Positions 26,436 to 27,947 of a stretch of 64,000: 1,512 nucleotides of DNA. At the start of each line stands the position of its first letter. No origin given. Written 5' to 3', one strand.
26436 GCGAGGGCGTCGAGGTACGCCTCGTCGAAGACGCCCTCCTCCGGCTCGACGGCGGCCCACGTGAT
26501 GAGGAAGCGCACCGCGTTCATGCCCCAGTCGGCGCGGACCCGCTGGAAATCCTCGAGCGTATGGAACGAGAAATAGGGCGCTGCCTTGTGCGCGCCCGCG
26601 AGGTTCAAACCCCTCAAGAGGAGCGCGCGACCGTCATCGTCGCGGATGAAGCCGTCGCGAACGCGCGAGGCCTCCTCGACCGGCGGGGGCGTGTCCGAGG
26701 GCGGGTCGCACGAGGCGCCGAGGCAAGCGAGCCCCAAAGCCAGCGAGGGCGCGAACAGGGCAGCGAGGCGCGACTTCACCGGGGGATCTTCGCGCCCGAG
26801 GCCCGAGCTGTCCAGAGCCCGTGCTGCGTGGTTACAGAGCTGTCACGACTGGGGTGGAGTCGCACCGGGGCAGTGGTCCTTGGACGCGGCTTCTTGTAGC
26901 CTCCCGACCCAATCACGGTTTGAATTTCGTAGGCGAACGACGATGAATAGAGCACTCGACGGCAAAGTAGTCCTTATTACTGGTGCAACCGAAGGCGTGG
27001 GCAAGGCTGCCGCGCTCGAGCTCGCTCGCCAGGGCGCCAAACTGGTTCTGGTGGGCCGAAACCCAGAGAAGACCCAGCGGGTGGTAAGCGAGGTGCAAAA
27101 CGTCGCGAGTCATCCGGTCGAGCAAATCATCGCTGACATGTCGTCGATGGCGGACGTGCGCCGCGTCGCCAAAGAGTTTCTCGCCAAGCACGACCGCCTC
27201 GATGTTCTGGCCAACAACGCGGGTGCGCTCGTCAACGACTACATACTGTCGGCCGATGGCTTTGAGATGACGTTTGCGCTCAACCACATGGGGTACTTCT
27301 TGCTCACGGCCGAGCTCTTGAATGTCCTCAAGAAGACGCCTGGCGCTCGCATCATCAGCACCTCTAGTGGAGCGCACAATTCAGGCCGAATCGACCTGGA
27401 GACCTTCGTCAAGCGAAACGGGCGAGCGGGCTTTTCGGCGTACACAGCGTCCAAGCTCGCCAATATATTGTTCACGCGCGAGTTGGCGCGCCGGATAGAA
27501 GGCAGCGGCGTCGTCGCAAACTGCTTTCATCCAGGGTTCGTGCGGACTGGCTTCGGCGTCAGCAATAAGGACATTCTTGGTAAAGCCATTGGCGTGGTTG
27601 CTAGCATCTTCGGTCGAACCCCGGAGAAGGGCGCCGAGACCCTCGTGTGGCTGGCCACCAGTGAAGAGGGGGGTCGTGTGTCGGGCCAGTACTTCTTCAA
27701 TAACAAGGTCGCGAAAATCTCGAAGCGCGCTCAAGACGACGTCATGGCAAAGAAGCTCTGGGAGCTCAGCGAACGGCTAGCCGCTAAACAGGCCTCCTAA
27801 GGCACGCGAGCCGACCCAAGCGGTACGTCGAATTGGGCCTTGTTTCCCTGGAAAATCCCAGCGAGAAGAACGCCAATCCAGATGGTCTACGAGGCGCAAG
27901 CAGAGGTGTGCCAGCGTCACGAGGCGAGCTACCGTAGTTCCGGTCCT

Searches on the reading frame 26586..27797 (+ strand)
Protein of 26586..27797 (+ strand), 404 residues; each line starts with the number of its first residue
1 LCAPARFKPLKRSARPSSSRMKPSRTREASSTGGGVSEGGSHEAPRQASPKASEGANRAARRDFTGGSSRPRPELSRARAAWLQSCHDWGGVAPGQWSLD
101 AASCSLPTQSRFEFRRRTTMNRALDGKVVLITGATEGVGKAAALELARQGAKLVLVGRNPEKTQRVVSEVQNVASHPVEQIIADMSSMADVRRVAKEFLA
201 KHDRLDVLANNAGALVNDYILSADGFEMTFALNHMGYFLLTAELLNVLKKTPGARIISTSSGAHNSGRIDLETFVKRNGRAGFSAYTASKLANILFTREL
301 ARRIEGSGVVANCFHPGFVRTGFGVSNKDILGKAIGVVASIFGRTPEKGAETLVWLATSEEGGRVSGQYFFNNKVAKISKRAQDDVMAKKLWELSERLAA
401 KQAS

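Call 55: search_protein_families(library=pfam, max_evalue=0.001, proteins=[window:26586-27797:+])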
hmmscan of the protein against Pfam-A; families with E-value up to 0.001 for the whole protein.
window:26586-27797:+ (404 aa): 4 families
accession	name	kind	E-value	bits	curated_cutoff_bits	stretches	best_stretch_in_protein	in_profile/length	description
PF00106.31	adh_short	-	4.7e-39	134.3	26.6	1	127-323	1-186/195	short chain dehydrogenase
PF13561.12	adh_short_C2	-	1.1e-25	91.1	27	1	133-370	1-229/236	Enoyl-(Acyl carrier protein) reductase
PF08659.16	KR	-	6.1e-09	36.5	22.6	1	129-230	3-107/180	KR domain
PF01370.27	Epimerase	-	4.2e-05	23.5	20.9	1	129-315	1-171/240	NAD dependent epimerase/dehydratase family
